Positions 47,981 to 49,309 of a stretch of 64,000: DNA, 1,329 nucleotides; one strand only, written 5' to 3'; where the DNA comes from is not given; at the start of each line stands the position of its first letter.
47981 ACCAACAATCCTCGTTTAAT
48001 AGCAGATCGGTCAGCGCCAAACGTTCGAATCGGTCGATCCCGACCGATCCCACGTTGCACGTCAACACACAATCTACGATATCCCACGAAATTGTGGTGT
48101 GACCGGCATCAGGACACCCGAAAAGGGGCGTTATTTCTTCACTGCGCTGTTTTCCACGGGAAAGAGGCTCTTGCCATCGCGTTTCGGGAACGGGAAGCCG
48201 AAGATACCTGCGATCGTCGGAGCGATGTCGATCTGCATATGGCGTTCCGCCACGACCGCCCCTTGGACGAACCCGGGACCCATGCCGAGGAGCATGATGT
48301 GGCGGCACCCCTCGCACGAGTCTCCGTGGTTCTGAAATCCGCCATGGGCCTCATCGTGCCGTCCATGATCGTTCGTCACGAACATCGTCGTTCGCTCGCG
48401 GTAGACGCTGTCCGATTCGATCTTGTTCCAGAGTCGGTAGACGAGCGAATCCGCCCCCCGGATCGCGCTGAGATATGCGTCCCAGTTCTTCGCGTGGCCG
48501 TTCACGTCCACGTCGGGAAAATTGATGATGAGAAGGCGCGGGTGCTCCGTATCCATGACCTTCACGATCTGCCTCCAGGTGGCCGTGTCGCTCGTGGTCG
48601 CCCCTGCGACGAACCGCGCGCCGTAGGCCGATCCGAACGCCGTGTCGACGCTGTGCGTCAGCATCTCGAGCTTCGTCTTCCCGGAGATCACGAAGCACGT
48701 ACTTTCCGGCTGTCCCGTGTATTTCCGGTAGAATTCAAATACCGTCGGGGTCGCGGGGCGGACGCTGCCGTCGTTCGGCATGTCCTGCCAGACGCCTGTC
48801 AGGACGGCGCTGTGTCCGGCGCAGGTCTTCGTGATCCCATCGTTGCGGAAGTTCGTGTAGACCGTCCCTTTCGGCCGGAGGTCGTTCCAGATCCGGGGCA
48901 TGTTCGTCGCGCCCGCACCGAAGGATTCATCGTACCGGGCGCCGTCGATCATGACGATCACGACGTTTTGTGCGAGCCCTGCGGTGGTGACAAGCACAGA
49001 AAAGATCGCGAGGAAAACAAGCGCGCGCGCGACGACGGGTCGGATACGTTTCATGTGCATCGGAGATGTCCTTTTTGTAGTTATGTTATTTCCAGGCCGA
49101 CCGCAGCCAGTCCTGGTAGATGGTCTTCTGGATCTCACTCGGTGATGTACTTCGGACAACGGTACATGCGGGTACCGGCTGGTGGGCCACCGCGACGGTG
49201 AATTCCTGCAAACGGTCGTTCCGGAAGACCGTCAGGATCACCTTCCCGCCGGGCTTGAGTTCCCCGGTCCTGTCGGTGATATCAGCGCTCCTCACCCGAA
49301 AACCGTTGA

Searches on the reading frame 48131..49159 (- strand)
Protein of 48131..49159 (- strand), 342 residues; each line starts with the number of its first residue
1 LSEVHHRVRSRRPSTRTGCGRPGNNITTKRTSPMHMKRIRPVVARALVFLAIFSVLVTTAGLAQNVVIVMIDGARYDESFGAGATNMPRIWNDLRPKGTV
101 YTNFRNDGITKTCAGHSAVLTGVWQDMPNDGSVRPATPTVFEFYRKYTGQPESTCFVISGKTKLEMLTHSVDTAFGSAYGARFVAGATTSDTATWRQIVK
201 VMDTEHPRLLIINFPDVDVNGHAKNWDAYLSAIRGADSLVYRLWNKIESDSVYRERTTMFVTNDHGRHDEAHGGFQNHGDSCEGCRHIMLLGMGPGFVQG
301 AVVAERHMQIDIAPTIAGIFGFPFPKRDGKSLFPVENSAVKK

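Call 82: search_protein_families(library=pfam, proteins=[window:48131-49159:-], max_evalue=0.00001)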
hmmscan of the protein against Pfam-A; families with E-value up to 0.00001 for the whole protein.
window:48131-49159:- (342 aa): 3 families
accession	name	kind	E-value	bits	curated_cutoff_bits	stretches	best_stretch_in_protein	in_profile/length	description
PF01663.27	Phosphodiest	-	3.4e-10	40.5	23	0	196-269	157-223/342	Type I phosphodiesterase / nucleotide pyrophosphatase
PF01676.23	Metalloenzyme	-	1e-09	38.8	24.3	1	173-317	113-245/252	Metalloenzyme superfamily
PF00884.28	Sulfatase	-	1.2e-08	35.1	25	0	198-321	200-300/301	Sulfatase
